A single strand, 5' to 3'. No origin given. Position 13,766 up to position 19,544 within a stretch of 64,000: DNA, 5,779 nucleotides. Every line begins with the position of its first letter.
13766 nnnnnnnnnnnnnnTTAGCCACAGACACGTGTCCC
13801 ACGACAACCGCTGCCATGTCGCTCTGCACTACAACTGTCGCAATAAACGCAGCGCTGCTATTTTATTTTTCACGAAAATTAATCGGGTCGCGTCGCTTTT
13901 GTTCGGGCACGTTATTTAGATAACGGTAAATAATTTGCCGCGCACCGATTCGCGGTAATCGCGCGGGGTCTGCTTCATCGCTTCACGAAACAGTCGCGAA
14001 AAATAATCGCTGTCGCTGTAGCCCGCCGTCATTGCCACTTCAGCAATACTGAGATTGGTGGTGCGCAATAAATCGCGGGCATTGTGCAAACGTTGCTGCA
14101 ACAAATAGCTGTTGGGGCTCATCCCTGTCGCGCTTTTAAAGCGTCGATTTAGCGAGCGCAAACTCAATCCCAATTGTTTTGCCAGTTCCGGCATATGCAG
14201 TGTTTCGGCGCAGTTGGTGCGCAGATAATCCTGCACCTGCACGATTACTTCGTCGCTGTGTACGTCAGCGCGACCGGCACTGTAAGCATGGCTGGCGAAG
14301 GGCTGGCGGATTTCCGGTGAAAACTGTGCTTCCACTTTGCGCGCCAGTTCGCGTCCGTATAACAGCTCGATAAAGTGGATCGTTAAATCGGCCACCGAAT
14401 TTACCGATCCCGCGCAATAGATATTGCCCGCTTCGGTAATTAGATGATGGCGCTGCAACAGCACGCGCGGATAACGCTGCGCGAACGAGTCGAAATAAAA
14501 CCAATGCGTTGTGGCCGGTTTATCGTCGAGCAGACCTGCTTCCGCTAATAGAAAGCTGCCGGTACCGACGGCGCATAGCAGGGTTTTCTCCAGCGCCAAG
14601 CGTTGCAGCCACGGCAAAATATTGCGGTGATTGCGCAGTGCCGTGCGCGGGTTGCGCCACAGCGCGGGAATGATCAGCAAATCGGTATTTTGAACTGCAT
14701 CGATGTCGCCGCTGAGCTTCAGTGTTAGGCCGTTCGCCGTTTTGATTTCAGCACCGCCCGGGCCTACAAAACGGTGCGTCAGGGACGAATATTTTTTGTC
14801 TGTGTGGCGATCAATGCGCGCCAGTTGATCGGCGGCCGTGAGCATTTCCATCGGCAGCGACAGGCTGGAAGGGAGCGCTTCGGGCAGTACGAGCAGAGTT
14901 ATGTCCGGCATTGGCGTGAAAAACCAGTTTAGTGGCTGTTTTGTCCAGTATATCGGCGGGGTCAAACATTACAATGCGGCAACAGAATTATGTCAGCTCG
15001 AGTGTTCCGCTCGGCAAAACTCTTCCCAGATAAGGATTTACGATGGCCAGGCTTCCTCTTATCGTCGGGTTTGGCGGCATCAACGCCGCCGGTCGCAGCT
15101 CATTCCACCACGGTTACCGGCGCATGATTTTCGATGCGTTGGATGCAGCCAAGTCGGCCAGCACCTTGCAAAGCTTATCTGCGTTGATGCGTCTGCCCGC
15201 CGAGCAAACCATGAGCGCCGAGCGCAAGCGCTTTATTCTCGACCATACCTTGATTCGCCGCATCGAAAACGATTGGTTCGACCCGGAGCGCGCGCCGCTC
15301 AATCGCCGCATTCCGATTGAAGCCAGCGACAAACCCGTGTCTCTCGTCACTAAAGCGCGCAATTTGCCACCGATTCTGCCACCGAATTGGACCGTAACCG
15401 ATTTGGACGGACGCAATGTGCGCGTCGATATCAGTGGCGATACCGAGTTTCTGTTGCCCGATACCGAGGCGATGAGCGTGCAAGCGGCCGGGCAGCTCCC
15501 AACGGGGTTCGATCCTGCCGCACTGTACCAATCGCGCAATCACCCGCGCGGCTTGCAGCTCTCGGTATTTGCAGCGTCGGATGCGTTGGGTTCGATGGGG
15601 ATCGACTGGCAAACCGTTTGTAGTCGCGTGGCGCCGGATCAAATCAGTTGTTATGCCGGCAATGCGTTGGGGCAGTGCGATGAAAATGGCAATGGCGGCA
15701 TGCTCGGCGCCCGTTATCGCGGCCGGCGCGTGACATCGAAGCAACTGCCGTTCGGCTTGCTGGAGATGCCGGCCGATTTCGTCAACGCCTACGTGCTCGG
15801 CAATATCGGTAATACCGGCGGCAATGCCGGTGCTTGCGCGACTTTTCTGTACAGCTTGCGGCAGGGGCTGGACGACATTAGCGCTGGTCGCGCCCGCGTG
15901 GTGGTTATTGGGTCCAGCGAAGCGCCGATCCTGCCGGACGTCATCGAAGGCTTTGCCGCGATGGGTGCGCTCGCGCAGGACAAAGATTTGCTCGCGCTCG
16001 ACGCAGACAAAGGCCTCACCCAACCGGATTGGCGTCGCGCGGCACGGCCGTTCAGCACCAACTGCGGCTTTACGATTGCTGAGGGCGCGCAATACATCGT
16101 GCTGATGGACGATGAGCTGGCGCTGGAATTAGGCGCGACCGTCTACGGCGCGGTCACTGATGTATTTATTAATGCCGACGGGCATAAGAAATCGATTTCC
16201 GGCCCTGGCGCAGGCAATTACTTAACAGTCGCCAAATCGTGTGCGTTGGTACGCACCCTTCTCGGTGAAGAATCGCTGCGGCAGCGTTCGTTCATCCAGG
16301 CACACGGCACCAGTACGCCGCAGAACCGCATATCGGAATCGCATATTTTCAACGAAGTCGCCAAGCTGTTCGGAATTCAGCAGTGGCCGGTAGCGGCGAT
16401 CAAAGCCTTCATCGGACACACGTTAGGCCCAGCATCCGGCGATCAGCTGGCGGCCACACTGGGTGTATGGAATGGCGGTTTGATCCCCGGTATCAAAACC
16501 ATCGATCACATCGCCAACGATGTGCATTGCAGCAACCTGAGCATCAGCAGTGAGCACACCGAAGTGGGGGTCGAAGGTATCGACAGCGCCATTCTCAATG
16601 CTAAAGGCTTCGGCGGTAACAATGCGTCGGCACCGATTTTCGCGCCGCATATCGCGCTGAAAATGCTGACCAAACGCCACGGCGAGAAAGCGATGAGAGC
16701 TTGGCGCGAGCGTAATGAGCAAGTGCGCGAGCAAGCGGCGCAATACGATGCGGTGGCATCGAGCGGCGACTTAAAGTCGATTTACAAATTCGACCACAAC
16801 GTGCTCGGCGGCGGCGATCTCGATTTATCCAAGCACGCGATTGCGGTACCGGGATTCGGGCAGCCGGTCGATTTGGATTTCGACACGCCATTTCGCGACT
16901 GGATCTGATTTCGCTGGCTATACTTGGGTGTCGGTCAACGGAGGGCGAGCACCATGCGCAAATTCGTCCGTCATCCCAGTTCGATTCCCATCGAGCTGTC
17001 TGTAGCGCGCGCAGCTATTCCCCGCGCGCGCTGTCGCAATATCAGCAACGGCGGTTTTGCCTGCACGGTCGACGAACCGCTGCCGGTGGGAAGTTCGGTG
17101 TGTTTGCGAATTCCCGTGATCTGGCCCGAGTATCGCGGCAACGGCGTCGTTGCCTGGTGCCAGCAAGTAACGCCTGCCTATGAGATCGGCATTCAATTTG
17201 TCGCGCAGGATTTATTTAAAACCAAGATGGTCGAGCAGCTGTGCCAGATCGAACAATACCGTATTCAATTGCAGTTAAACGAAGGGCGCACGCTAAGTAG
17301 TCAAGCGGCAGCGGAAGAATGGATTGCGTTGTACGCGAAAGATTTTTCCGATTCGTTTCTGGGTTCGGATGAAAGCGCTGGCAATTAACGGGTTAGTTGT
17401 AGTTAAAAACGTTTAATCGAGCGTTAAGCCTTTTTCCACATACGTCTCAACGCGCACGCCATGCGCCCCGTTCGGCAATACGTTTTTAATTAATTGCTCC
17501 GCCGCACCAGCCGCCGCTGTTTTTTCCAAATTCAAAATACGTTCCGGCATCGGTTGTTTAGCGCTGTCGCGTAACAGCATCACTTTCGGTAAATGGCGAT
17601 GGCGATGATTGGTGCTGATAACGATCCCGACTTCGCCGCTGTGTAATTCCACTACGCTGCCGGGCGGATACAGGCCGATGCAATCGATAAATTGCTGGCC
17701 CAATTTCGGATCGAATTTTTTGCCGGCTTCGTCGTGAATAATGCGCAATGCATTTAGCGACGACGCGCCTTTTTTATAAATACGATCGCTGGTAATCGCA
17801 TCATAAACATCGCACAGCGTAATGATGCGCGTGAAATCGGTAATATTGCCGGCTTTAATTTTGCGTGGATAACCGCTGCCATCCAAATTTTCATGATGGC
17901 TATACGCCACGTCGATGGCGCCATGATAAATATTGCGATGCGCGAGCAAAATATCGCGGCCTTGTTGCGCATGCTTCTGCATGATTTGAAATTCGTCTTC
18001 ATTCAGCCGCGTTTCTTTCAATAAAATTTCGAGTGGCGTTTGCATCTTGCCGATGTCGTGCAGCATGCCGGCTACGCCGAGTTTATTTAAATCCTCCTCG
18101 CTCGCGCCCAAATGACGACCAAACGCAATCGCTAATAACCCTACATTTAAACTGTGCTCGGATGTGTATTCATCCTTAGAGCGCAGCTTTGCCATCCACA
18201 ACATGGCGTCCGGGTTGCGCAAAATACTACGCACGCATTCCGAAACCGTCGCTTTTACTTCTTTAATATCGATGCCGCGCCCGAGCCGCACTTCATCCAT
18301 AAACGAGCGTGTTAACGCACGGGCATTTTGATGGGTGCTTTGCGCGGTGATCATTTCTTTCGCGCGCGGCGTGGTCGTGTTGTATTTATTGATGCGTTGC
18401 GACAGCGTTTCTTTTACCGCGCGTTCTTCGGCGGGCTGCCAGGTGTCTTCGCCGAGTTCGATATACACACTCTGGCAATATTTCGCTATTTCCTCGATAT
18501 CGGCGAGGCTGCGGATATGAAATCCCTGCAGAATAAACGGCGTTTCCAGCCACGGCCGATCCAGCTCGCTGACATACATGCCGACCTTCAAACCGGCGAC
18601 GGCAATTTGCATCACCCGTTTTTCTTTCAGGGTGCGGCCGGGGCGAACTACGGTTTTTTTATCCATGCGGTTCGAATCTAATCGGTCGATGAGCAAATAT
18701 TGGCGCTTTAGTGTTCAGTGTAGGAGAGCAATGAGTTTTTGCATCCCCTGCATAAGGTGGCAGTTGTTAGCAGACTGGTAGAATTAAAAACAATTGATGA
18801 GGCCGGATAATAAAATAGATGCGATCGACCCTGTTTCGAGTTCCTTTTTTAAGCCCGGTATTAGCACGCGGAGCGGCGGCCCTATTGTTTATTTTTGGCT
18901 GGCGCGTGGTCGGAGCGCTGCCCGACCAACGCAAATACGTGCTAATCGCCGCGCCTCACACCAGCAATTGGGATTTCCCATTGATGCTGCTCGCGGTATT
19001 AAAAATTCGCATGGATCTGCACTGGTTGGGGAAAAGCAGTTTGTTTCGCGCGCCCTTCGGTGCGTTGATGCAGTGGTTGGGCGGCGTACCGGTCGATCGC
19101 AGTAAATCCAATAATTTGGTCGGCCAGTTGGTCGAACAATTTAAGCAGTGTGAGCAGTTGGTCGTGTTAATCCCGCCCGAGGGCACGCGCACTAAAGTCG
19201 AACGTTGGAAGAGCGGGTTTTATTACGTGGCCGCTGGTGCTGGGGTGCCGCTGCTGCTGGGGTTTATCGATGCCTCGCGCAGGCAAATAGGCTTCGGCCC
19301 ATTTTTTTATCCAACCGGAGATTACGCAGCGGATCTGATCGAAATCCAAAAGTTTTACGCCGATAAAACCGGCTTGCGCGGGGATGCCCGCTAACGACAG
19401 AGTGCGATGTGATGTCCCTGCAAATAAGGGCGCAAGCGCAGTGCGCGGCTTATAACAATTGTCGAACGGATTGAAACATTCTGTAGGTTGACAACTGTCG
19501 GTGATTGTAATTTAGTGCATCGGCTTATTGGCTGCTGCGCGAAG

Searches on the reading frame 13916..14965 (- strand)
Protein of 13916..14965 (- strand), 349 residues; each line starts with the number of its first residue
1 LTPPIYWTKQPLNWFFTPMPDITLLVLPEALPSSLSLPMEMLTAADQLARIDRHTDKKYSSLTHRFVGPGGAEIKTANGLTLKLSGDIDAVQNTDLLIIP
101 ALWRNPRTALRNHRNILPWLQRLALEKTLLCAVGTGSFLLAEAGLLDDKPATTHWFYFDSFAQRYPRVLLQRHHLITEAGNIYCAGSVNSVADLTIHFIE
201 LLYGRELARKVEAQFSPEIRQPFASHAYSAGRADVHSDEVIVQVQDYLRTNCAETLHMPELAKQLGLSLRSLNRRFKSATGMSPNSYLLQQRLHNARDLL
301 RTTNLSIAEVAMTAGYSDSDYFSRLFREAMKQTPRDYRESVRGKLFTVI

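Call 33: search_protein_families(library=pfam, proteins=[window:13916-14965:-], max_evalue=0.01)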
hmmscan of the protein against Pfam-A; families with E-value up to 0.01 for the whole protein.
window:13916-14965:- (349 aa): 4 families
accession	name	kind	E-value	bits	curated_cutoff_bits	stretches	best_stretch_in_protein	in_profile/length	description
PF12833.13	HTH_18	-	4.3e-26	91.5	33.6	1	261-339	1-79/80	Helix-turn-helix domain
PF00165.29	HTH_AraC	-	4.4e-21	74.9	26.6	2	300-338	1-41/42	Bacterial regulatory helix-turn-helix proteins, AraC family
PF01965.30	DJ-1_PfpI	-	3.5e-08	33.9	26.6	1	40-162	15-129/165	DJ-1/PfpI family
PF13412.12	HTH_24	-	0.0087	16.1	21.9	0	257-277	19-39/48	Winged helix-turn-helix DNA-binding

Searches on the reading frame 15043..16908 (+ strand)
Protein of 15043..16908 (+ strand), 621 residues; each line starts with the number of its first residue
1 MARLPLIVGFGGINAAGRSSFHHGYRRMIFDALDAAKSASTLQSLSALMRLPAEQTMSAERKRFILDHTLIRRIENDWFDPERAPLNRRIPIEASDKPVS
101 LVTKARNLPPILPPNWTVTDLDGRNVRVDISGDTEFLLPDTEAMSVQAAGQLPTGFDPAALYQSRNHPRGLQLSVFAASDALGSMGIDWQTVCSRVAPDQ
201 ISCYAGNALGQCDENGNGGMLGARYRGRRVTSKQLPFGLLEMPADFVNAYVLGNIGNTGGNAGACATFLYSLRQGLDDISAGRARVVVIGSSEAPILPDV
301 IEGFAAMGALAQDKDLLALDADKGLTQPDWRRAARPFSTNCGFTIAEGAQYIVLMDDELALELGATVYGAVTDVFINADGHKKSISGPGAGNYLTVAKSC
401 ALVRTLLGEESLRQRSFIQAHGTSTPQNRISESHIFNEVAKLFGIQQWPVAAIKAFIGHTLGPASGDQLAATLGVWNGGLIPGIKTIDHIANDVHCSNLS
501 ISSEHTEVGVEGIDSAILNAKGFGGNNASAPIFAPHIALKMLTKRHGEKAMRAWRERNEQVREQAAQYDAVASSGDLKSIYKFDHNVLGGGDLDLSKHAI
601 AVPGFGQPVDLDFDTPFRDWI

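Call 33: search_protein_families(library=pfam, proteins=[window:15043-16908:+], max_evalue=0.01)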
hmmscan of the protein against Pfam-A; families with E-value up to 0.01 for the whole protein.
window:15043-16908:+ (621 aa): 2 families
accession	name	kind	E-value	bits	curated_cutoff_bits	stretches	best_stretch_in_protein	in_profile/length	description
PF00109.32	ketoacyl-synt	-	1.7e-07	31.6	20.8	1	167-358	86-250/252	Beta-ketoacyl synthase, N-terminal domain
PF02801.28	Ketoacyl-synt_C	-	1.8e-05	25.1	20.8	1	368-482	1-113/119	Beta-ketoacyl synthase, C-terminal domain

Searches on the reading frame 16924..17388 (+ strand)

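Call 33: search_protein_families(library=pfam, proteins=[window:16924-17388:+], max_evalue=0.01)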
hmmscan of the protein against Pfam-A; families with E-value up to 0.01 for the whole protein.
window:16924-17388:+ (154 aa): 1 family
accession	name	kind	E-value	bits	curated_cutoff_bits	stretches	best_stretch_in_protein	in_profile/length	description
PF07238.19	PilZ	-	1.7e-08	35.2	22.5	1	12-96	3-89/102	PilZ domain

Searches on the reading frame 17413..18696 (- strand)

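Call 33: search_protein_families(library=pfam, proteins=[window:17413-18696:-], max_evalue=0.01)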
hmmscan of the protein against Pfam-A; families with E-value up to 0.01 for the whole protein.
window:17413-18696:- (427 aa): 4 families
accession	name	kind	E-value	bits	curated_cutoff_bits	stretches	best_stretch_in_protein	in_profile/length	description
PF13487.12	HD_5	-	1.5e-30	106.6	27.2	1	171-332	7-170/170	HD domain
PF11871.13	DUF3391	-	2.7e-27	96.4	27.8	1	30-147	3-136/136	Domain of unknown function (DUF3391)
PF01966.28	HD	-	3.6e-17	63.2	22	1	179-300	2-115/116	HD domain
PF08668.18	HDOD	-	0.0021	18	22.9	1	177-218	94-133/196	HDOD domain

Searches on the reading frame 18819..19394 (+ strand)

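Call 33: search_protein_families(library=pfam, proteins=[window:18819-19394:+], max_evalue=0.01)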
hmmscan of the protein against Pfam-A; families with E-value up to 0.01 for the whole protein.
window:18819-19394:+ (191 aa): 1 family
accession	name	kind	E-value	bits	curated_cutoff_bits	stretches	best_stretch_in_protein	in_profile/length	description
PF01553.26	Acyltransferase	-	2.1e-11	44.2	23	1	38-145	13-126/132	Acyltransferase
